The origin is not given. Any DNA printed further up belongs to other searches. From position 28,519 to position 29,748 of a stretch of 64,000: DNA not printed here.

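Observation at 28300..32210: Tandem triplication of a complete expression cassette: conserved 230-nt leader, porin-like gene, terminator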

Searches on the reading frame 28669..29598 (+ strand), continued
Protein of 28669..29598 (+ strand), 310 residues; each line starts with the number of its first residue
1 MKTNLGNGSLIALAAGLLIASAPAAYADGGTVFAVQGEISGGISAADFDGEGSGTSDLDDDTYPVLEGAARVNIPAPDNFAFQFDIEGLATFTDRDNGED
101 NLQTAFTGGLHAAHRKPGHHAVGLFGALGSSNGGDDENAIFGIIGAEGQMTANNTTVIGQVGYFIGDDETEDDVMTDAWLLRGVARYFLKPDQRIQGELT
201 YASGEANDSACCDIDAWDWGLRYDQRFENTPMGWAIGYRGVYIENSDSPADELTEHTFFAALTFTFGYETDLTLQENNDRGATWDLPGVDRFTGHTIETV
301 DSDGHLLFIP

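Call 43: list_cluster_members(proteins=[window:28669-29598:+, P0001, P0002, P0008, P0009, P0011])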
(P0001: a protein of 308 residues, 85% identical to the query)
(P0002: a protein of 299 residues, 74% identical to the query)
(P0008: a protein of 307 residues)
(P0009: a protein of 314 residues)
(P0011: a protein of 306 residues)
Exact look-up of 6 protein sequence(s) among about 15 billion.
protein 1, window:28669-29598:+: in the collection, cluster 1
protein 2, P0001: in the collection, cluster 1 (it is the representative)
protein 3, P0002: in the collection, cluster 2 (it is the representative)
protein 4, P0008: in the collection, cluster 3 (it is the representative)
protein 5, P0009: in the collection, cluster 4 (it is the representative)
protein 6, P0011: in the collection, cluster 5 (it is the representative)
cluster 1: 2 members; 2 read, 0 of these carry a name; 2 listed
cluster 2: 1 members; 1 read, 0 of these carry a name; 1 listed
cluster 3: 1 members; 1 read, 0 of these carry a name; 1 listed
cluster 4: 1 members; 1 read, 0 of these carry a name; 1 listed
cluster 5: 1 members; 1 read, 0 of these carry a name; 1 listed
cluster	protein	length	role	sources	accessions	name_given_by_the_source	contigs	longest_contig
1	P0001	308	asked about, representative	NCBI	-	-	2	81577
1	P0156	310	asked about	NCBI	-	-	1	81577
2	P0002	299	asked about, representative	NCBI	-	-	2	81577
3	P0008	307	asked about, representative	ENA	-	-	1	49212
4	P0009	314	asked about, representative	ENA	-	-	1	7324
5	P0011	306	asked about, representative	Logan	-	-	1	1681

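Call 50: find_encoding_contigs(protein=P0008, flank=6000, max_places=3)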
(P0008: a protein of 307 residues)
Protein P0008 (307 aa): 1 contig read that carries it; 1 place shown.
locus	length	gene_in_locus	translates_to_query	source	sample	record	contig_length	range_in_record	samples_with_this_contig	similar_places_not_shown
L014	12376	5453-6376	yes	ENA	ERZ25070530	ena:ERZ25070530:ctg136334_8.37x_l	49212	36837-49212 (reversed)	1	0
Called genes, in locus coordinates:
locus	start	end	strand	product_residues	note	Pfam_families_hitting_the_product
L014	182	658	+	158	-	PF01322:Cytochrom_C_2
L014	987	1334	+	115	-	PF01292:Ni_hydr_CYTB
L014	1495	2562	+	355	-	-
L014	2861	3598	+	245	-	PF17746:SfsA_N, PF03749:SfsA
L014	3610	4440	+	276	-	PF00557:Peptidase_M24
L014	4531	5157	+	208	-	PF20582:UPF0758_N (faint), PF14520:HHH_5 (weak), PF04002:RadC, PF14464:Prok-JAB (faint)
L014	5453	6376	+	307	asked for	-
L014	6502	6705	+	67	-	-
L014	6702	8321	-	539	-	PF01128:IspD (weak), PF12804:NTP_transf_3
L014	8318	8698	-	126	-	PF13478:XdhC_C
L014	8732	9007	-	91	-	-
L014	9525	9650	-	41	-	-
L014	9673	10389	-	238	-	PF01596:Methyltransf_3, PF13578:Methyltransf_24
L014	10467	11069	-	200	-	-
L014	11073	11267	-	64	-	-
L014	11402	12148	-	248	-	PF00106:adh_short, PF08659:KR, PF23441:SDR, PF13561:adh_short_C2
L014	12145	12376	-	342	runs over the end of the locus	PF00892:EamA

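Call 51: find_encoding_contigs(protein=P0006, flank=6000, max_places=3)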
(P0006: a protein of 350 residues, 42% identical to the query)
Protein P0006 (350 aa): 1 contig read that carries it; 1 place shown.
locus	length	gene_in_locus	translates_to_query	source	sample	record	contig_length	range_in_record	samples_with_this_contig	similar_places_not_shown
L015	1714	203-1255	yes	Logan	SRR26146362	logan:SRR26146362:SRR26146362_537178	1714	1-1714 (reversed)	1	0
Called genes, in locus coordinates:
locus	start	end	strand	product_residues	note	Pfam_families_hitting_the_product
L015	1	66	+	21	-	?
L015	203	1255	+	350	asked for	-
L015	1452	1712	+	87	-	?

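Call 53: search_protein_families(library=pfam, proteins=[L009:2342-4714:+, L009:1283-2317:+, L009:5079-5936:+, L009:6292-8232:+, L014:1495-2559:+, L014:5453-6373:+], max_evalue=0.001)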
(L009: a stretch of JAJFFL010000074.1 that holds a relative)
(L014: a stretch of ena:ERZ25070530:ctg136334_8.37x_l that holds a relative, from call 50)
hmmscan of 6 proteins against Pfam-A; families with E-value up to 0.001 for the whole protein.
L009:2342-4714:+ (791 aa): 0 families

L009:1283-2317:+ (345 aa): 0 families

L009:5079-5936:+ (286 aa): 0 families

L009:6292-8232:+ (647 aa): 0 families

L014:1495-2559:+ (355 aa): 0 families

L014:5453-6373:+ (307 aa): 0 families

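Call 62: search_solved_structures(query=A5, max_evalue=10)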
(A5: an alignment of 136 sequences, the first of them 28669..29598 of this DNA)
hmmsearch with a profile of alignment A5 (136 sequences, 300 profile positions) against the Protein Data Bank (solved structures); distinct sequences matched with E-value up to 10: 0.

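Call 64: find_homologous_proteins(query=A5, max_evalue=1e-10)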
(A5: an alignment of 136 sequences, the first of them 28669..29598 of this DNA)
Query A5 (136 sequences) (310 aa, profile of the alignment): 14 proteins with E <= 1e-10 among 8000 candidates.
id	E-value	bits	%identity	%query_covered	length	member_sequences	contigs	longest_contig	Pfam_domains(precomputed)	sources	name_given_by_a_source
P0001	2.9e-93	331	85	99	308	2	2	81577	-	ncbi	-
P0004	2.7e-92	328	70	97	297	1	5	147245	-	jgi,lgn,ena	-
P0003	1.1e-91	326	73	97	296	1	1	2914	PF13505.13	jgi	-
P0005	1.5e-90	322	63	86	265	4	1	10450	-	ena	-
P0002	4.1e-88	314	74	97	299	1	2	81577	-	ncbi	-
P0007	6.4e-76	274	29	72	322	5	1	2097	-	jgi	jgi:hypothetical protein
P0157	8.0e-75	270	30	80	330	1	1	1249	-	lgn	-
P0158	8.4e-73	264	30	71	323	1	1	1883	-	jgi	jgi:hypothetical protein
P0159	2.7e-72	262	29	72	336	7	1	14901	-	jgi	-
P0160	1.4e-71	260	29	72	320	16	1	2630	-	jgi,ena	jgi:hypothetical protein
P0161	1.2e-61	227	29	72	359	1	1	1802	-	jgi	jgi:hypothetical protein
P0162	3.0e-61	226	29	72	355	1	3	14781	-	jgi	jgi:hypothetical protein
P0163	2.9e-59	219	28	72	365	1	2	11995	-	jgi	jgi:hypothetical protein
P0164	1.0e-58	217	29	57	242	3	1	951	-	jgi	jgi:hypothetical protein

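Call 69: find_encoding_contigs(protein=P0002, flank=5000, max_places=4)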
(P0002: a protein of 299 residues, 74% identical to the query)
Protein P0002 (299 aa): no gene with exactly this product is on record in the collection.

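Call 86: find_encoding_contigs(protein=P0159, flank=7000, max_places=2)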
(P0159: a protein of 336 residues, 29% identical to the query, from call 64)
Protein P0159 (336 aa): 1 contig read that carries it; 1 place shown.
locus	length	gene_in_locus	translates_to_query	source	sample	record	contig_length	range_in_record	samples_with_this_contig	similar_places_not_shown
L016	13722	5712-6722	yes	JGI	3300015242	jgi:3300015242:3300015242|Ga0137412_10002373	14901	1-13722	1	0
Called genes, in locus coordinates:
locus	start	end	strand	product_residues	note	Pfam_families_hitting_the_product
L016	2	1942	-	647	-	?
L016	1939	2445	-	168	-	PF13085:Fer2_3 (faint), PF01799:Fer2_2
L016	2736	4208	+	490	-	PF01979:Amidohydro_1, PF07969:Amidohydro_3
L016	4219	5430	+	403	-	PF07690:MFS_1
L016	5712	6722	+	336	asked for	-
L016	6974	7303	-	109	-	PF03992:ABM (weak)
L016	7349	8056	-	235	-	PF00149:Metallophos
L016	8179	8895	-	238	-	PF02683:DsbD_TM, PF13386:DsbD_2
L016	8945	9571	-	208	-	PF00085:Thioredoxin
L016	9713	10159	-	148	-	-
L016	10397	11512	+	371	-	PF13505:OMP_b-brl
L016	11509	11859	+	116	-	-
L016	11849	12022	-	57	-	-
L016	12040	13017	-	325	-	PF00144:Beta-lactamase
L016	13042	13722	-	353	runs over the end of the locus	-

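Call 87: find_encoding_contigs(protein=P0162, flank=7000, max_places=2)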
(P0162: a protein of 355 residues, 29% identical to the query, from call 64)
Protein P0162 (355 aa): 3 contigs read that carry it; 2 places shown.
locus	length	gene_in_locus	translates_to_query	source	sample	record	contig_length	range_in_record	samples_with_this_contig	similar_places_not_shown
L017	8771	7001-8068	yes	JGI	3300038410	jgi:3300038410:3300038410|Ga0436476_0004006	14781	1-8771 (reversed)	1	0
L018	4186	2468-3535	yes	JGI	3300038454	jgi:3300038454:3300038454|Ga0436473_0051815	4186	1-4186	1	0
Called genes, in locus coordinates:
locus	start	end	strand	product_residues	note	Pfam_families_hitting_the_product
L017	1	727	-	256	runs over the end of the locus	PF01311:Bac_export_1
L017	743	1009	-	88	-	PF01313:Bac_export_3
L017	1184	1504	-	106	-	PF02049:FliE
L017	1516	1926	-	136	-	PF00460:Flg_bb_rod (weak), PF06429:Flg_bbr_C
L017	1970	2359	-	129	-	-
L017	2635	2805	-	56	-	-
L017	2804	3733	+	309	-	PF04347:FliO (faint)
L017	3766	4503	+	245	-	PF00813:FliP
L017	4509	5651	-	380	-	PF01717:Meth_synt_2, PF08267:Meth_synt_1 (faint)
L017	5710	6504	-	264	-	PF00106:adh_short, PF08659:KR (weak), PF13561:adh_short_C2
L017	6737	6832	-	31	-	-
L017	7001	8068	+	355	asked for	-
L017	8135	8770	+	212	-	?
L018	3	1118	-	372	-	?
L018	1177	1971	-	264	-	PF00106:adh_short, PF08659:KR (weak), PF13561:adh_short_C2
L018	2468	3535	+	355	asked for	-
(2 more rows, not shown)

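Call 88: find_encoding_contigs(protein=P0163, flank=7000, max_places=2)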
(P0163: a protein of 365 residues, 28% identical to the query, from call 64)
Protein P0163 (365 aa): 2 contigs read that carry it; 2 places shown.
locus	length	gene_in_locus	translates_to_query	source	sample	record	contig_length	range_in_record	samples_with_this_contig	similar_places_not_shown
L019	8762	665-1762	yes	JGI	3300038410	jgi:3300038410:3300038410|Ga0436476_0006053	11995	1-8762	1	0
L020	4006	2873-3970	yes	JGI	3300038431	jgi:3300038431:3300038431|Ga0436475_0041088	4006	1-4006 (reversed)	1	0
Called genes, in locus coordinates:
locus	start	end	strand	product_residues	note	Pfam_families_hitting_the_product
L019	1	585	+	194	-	?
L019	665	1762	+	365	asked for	-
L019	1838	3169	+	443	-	PF13884:Peptidase_S74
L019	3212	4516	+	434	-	PF13884:Peptidase_S74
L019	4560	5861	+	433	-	PF13884:Peptidase_S74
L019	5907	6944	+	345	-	-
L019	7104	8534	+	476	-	PF00501:AMP-binding, PF13193:AMP-binding_C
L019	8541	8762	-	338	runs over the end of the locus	-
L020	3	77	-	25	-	?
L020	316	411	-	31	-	-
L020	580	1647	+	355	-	-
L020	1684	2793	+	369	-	-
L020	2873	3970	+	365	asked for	-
